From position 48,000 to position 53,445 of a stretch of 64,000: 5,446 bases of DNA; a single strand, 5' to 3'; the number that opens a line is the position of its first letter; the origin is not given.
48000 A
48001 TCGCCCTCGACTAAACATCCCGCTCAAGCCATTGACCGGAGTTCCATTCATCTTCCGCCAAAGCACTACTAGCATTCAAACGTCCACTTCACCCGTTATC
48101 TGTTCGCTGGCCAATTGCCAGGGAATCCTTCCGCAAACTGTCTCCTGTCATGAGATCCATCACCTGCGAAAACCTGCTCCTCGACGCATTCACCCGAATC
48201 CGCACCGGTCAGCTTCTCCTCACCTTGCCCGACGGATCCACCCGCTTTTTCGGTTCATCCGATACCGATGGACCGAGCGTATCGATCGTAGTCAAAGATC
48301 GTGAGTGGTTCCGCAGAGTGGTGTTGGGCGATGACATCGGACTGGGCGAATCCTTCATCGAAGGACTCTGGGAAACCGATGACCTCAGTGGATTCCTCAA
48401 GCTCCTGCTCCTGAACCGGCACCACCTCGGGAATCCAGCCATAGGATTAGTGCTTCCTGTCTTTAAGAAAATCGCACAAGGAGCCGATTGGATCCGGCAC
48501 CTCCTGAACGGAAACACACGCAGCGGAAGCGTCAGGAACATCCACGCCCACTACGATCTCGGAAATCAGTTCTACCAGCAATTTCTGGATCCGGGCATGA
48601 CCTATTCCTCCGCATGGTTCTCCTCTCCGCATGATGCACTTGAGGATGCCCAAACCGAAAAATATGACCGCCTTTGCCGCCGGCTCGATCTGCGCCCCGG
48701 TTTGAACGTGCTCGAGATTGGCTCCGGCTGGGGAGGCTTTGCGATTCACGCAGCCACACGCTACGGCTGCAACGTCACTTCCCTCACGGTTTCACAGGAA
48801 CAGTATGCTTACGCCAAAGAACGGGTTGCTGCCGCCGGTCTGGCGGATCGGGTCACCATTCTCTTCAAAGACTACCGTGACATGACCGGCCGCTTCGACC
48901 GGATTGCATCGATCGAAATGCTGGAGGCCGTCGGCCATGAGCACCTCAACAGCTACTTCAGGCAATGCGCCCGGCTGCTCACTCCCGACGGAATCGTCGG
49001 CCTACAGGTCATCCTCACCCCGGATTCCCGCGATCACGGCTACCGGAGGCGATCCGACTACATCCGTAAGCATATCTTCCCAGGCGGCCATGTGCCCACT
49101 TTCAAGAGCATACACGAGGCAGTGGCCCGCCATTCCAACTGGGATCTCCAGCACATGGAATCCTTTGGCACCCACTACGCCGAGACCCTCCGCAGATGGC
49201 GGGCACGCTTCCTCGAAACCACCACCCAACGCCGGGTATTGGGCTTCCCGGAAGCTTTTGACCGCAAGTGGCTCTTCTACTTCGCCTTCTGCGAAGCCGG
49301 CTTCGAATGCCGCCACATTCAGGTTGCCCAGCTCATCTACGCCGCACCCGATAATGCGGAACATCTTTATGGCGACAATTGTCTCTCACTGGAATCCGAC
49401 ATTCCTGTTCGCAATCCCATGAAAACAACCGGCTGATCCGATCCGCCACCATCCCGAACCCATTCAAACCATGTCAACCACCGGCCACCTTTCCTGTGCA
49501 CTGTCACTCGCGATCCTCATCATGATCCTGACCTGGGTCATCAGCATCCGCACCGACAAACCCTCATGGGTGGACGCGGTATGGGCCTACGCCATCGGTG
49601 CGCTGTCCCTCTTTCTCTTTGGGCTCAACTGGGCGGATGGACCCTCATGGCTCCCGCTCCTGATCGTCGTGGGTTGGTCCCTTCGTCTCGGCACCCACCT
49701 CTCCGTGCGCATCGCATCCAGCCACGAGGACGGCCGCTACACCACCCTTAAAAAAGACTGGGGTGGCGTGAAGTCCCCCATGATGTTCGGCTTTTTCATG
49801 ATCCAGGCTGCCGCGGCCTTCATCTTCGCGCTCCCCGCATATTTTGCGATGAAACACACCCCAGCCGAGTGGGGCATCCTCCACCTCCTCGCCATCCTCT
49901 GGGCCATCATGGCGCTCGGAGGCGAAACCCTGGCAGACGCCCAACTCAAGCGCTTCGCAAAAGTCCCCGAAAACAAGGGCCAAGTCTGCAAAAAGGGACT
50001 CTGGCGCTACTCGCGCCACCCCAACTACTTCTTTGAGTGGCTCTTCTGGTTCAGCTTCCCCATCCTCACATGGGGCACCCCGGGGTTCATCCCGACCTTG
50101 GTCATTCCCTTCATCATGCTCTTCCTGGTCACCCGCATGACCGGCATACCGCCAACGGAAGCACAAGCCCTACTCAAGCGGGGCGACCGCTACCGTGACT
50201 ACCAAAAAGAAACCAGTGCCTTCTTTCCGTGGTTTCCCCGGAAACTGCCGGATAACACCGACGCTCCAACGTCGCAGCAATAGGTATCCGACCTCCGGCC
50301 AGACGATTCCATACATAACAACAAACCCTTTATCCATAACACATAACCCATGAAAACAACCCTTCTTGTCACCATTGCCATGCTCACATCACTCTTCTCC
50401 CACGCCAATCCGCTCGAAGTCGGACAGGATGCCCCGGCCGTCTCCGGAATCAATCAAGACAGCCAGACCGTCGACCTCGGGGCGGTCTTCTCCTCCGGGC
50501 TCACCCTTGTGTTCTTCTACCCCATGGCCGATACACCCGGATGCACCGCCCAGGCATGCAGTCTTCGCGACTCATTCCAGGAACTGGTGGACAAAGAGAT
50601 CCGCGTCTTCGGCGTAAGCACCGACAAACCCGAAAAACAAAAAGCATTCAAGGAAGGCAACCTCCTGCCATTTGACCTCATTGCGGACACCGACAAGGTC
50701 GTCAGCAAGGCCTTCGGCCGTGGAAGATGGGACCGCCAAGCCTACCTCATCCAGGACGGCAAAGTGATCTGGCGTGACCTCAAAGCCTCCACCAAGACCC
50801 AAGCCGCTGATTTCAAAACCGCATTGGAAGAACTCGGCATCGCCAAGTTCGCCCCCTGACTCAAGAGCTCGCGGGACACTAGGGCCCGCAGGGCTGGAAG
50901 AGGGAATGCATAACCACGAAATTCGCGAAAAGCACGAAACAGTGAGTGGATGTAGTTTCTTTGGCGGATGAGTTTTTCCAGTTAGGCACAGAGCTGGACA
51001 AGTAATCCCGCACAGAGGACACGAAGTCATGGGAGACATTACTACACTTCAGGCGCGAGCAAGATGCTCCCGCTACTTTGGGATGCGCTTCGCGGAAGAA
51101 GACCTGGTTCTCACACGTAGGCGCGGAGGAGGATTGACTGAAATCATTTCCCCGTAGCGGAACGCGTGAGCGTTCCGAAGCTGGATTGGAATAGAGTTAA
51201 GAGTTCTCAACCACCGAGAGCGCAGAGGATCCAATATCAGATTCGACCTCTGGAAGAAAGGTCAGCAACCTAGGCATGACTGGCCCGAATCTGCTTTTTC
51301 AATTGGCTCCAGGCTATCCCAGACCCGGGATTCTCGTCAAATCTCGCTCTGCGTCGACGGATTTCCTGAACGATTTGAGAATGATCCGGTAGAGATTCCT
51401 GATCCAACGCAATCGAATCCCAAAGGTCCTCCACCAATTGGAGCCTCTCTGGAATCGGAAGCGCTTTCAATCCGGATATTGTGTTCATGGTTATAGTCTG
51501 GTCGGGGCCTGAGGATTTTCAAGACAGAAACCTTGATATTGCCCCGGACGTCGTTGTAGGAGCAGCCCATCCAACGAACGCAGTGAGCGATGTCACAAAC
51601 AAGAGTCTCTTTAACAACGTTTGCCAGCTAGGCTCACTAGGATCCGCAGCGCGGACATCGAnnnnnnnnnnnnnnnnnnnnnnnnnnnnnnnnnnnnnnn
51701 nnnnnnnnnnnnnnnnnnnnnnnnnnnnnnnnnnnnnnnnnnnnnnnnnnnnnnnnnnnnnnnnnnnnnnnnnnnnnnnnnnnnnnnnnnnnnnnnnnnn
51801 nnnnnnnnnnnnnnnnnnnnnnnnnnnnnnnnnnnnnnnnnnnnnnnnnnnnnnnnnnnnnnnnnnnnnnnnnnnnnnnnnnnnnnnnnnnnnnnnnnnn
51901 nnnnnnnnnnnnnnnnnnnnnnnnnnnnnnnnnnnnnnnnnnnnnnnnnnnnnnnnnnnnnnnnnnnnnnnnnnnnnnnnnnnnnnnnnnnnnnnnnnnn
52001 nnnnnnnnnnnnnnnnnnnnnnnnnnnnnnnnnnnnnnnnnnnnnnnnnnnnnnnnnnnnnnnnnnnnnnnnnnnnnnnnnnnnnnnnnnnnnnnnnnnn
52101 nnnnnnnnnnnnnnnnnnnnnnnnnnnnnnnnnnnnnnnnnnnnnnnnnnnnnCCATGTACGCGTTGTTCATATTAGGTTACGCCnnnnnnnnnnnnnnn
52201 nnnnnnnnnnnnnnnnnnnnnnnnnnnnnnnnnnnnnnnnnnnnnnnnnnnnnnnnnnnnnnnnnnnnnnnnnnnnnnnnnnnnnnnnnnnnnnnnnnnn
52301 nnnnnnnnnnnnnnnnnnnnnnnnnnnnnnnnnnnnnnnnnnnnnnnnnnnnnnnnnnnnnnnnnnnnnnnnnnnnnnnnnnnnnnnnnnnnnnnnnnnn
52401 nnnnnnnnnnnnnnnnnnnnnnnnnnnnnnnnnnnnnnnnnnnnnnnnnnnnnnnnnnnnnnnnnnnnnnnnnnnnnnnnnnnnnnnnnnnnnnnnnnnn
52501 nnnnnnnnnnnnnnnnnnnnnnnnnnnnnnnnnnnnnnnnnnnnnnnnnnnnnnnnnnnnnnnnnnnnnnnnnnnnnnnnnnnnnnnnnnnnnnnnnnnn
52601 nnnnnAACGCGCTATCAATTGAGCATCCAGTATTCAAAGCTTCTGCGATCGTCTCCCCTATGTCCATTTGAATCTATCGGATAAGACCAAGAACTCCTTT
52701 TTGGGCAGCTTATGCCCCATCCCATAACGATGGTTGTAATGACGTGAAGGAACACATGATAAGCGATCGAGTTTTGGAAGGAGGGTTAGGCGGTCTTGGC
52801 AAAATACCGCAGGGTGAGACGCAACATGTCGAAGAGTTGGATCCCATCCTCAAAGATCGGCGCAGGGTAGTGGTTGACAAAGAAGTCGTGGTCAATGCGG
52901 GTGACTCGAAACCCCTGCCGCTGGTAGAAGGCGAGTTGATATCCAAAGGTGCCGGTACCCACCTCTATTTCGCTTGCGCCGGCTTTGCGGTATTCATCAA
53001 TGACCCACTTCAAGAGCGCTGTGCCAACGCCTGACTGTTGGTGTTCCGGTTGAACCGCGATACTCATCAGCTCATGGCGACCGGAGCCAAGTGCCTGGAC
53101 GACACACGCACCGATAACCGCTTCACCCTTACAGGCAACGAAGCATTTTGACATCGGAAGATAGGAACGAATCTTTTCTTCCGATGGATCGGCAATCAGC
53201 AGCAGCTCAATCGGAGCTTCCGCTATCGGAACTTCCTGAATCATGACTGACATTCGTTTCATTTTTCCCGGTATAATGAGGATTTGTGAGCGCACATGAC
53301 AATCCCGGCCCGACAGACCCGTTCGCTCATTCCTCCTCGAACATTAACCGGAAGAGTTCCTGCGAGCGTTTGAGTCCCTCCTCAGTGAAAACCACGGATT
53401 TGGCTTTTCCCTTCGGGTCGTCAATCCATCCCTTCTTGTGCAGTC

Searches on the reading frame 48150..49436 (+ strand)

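Call 88: search_protein_families(library=pfam, proteins=[window:48150-49436:+], max_evalue=0.001)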
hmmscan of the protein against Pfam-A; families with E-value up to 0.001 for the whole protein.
window:48150-49436:+ (428 aa): 6 families
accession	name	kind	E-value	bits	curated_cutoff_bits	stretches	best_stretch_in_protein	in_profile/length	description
PF02353.26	CMAS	-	1.3e-83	281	27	1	127-395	6-273/273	Mycolic acid cyclopropane synthetase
PF13649.12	Methyltransf_25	-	4.7e-14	53.3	27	1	187-281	1-97/97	Methyltransferase domain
PF08241.18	Methyltransf_11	-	1.8e-10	41.7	21.2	1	188-283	1-93/95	Methyltransferase domain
PF13489.12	Methyltransf_23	-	9.5e-10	38.9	27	1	171-318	8-145/164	Methyltransferase domain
PF08242.18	Methyltransf_12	-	3.2e-09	37.8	30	1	188-282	1-97/98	Methyltransferase domain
PF13847.12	Methyltransf_31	-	4e-06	27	27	1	182-283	2-107/145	Methyltransferase domain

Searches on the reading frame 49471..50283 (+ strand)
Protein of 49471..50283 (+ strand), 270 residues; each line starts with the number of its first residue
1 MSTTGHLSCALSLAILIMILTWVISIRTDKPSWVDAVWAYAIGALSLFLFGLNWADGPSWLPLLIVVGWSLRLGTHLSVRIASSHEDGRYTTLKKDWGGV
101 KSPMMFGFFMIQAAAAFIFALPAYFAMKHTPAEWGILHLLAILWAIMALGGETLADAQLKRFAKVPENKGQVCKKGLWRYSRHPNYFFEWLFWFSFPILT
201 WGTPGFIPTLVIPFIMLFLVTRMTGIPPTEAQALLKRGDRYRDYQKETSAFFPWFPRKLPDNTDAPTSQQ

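Call 88: search_protein_families(library=pfam, proteins=[window:49471-50283:+], max_evalue=0.001)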
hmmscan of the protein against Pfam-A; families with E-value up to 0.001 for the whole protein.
window:49471-50283:+ (270 aa): 3 families
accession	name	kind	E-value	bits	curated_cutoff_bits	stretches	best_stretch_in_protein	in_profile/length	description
PF06966.17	DUF1295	-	2.3e-57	194.6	20.4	1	22-248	2-235/235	Protein of unknown function (DUF1295)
PF02544.21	Steroid_dh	-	4e-08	33.8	22.6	1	132-222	34-123/150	3-oxo-5-alpha-steroid 4-dehydrogenase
PF04140.19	ICMT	-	0.00022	22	24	0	167-219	30-81/95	Isoprenylcysteine carboxyl methyltransferase (ICMT) family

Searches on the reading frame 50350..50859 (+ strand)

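Call 88: search_protein_families(library=pfam, proteins=[window:50350-50859:+], max_evalue=0.001)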
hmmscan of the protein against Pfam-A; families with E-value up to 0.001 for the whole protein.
window:50350-50859:+ (169 aa): 3 families
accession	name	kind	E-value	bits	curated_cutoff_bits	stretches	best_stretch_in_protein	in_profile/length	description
PF00578.27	AhpC-TSA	-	5.9e-25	88.1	26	1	24-140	1-122/124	AhpC/TSA family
PF08534.16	Redoxin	-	8e-20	71.6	26.6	1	24-158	2-147/148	Redoxin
PF13911.12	AhpC-TSA_2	-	9.7e-05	23.2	27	1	72-142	2-72/114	AhpC/TSA antioxidant enzyme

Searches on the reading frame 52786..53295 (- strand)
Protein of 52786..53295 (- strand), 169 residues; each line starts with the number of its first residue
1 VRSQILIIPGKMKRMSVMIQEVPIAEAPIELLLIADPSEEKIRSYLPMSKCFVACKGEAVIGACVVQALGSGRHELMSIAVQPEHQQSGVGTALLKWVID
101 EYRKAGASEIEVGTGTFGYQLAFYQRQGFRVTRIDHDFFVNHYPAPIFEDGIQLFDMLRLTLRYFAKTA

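Call 88: search_protein_families(library=pfam, proteins=[window:52786-53295:-], max_evalue=0.001)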
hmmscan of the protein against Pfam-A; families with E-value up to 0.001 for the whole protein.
window:52786-53295:- (169 aa): 4 families
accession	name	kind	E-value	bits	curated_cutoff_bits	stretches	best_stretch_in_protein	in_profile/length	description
PF13508.13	Acetyltransf_7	-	3.1e-13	50.3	27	1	49-130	3-83/84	Acetyltransferase (GNAT) domain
PF00583.31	Acetyltransf_1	-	3.6e-13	50.3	20.7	1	47-129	31-116/116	Acetyltransferase (GNAT) family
PF13673.13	Acetyltransf_10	-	2e-09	37.9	23.6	1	40-132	20-110/128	Acetyltransferase (GNAT) domain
PF13527.13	Acetyltransf_9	-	0.00028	21.3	25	1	77-131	76-126/127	Acetyltransferase (GNAT) domain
